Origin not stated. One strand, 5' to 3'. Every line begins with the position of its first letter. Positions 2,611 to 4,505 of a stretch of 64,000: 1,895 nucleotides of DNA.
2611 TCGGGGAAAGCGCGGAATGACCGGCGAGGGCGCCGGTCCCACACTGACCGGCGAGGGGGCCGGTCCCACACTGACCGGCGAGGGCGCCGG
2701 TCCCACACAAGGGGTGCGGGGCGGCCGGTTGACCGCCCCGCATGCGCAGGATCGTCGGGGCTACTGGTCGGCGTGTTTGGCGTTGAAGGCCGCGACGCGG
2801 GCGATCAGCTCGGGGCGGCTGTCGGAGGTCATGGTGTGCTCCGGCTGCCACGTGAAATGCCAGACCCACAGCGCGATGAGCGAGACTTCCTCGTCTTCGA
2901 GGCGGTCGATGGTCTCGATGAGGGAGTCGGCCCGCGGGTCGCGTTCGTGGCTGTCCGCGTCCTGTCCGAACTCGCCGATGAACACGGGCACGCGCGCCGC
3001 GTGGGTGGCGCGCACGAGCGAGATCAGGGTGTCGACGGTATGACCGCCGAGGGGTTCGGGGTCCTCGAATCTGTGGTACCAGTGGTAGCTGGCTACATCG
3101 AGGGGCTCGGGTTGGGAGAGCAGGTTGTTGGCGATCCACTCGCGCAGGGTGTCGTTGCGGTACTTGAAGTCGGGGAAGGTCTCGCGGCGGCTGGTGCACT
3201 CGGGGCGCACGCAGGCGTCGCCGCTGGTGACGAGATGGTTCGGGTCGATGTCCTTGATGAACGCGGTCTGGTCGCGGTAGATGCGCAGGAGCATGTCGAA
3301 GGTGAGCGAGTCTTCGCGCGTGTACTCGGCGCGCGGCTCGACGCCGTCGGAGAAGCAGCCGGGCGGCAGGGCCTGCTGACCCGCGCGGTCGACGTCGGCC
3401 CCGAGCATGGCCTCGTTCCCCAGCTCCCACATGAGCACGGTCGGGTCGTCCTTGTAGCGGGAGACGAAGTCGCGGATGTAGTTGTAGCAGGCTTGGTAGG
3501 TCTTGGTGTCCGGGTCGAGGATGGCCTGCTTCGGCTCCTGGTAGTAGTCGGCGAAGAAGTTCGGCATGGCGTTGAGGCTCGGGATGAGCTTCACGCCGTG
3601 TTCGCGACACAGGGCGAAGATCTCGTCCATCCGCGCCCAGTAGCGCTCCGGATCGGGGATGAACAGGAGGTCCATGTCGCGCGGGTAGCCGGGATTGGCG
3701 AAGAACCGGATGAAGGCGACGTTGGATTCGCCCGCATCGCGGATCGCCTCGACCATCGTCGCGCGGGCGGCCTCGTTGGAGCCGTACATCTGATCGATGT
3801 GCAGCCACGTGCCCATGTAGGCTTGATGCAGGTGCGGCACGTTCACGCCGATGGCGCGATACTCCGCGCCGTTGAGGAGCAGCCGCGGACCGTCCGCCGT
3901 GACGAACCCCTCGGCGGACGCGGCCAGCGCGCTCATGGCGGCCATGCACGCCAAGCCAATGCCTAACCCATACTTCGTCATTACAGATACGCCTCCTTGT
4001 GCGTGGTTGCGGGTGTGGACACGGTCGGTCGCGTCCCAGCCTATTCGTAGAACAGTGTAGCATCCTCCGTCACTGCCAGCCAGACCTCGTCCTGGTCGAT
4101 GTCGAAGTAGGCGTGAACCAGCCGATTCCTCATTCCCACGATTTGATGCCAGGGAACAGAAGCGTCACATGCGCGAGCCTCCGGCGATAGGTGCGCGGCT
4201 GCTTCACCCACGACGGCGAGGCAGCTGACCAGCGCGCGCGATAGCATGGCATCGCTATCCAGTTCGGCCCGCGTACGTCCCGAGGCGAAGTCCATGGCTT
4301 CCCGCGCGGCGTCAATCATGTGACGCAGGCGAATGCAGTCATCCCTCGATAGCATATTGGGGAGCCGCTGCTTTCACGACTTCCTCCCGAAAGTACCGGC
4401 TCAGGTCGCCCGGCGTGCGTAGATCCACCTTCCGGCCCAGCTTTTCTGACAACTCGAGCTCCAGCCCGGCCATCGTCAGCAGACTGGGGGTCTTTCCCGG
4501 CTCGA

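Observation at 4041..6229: Two tandem tripartite cassettes (small PKD-like protein, MNT, HepT) with a mosaic gene-conversion tract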

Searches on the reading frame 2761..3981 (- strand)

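Call 6: search_protein_families(library=pfam, proteins=[window:2761-3981:-], max_evalue=0.1)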
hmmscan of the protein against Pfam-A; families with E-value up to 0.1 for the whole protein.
window:2761-3981:- (406 aa): 3 families
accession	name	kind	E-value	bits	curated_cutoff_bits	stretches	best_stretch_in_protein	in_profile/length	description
PF02836.23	Glyco_hydro_2_C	-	3.9e-06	26.7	21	1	119-198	62-143/302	Glycosyl hydrolases family 2, TIM barrel domain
PF00150.24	Cellulase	-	1.3e-05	25.3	23.5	1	113-374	59-268/272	Cellulase (glycosyl hydrolase family 5)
PF13204.13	Apiosidase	-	0.0016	18.6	26.5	1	110-254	80-184/320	Apiosidase-like, catalytic domain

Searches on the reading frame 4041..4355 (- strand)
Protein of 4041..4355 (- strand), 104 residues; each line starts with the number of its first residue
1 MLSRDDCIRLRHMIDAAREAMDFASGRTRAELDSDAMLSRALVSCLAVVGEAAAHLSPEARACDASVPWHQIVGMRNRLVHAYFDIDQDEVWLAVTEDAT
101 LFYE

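Call 6: search_protein_families(library=pfam, proteins=[window:4041-4355:-], max_evalue=0.1)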
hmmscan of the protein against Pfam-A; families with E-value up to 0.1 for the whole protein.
window:4041-4355:- (104 aa): 1 family
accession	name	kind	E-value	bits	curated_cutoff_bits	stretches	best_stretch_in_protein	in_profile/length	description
PF01934.22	HepT-like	-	4.8e-20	71.9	23.5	1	13-99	1-110/120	Ribonuclease HepT-like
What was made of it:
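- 4041..4355 (-): HepT1, a HEPN-family RNase toxin of 104 aa. It carries the motif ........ (Rx4H, with Tyr at H+2). Pfam PF01934, E=4.8e-20 (call 6).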

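Call 7: search_protein_families(library=ncbifam, proteins=[window:4041-4355:-], max_evalue=0.1)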
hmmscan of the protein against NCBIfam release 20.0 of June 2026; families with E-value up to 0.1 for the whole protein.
window:4041-4355:- (104 aa): 1 family
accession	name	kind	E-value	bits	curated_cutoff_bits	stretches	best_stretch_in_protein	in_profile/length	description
NF047751.1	HepT_toxin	equivalog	9.9e-08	31.9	60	1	67-99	82-114/120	type VII toxin-antitoxin system HepT family RNase toxin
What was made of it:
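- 4041..4355 (-): NCBIfam HepT_toxin gives 31.9 bits, below the equivalog cut-off of 60 (call 7).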

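Call 33: search_protein_families(library=padloc, proteins=[window:4041-4355:-], max_evalue=0.001)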
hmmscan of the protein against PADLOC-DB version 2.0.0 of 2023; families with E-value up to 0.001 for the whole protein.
window:4041-4355:- (104 aa): 0 families

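Call 43: find_related_loci(query=window:4041-4355:-, collection=metagenome_contigs, flank=4000)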
Query window:4041-4355:- (104 aa) in metagenome_contigs; peptide patterns used: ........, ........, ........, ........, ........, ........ (x = any residue, [..] = any of these).
396 stretches matched a pattern; 6 encode a relative of the query (tblastn E <= 1e-3); 6 distinct loci.
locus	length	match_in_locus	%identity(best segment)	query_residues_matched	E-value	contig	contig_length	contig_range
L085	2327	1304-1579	47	1-92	2e-26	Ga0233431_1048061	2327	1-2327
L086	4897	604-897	44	1-98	4e-26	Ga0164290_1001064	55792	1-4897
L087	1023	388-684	40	1-99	7e-20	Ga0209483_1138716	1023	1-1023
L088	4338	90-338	39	13-95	2e-17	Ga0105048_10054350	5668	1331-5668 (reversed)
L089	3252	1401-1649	39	13-95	2e-17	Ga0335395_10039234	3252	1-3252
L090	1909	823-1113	35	2-98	9e-17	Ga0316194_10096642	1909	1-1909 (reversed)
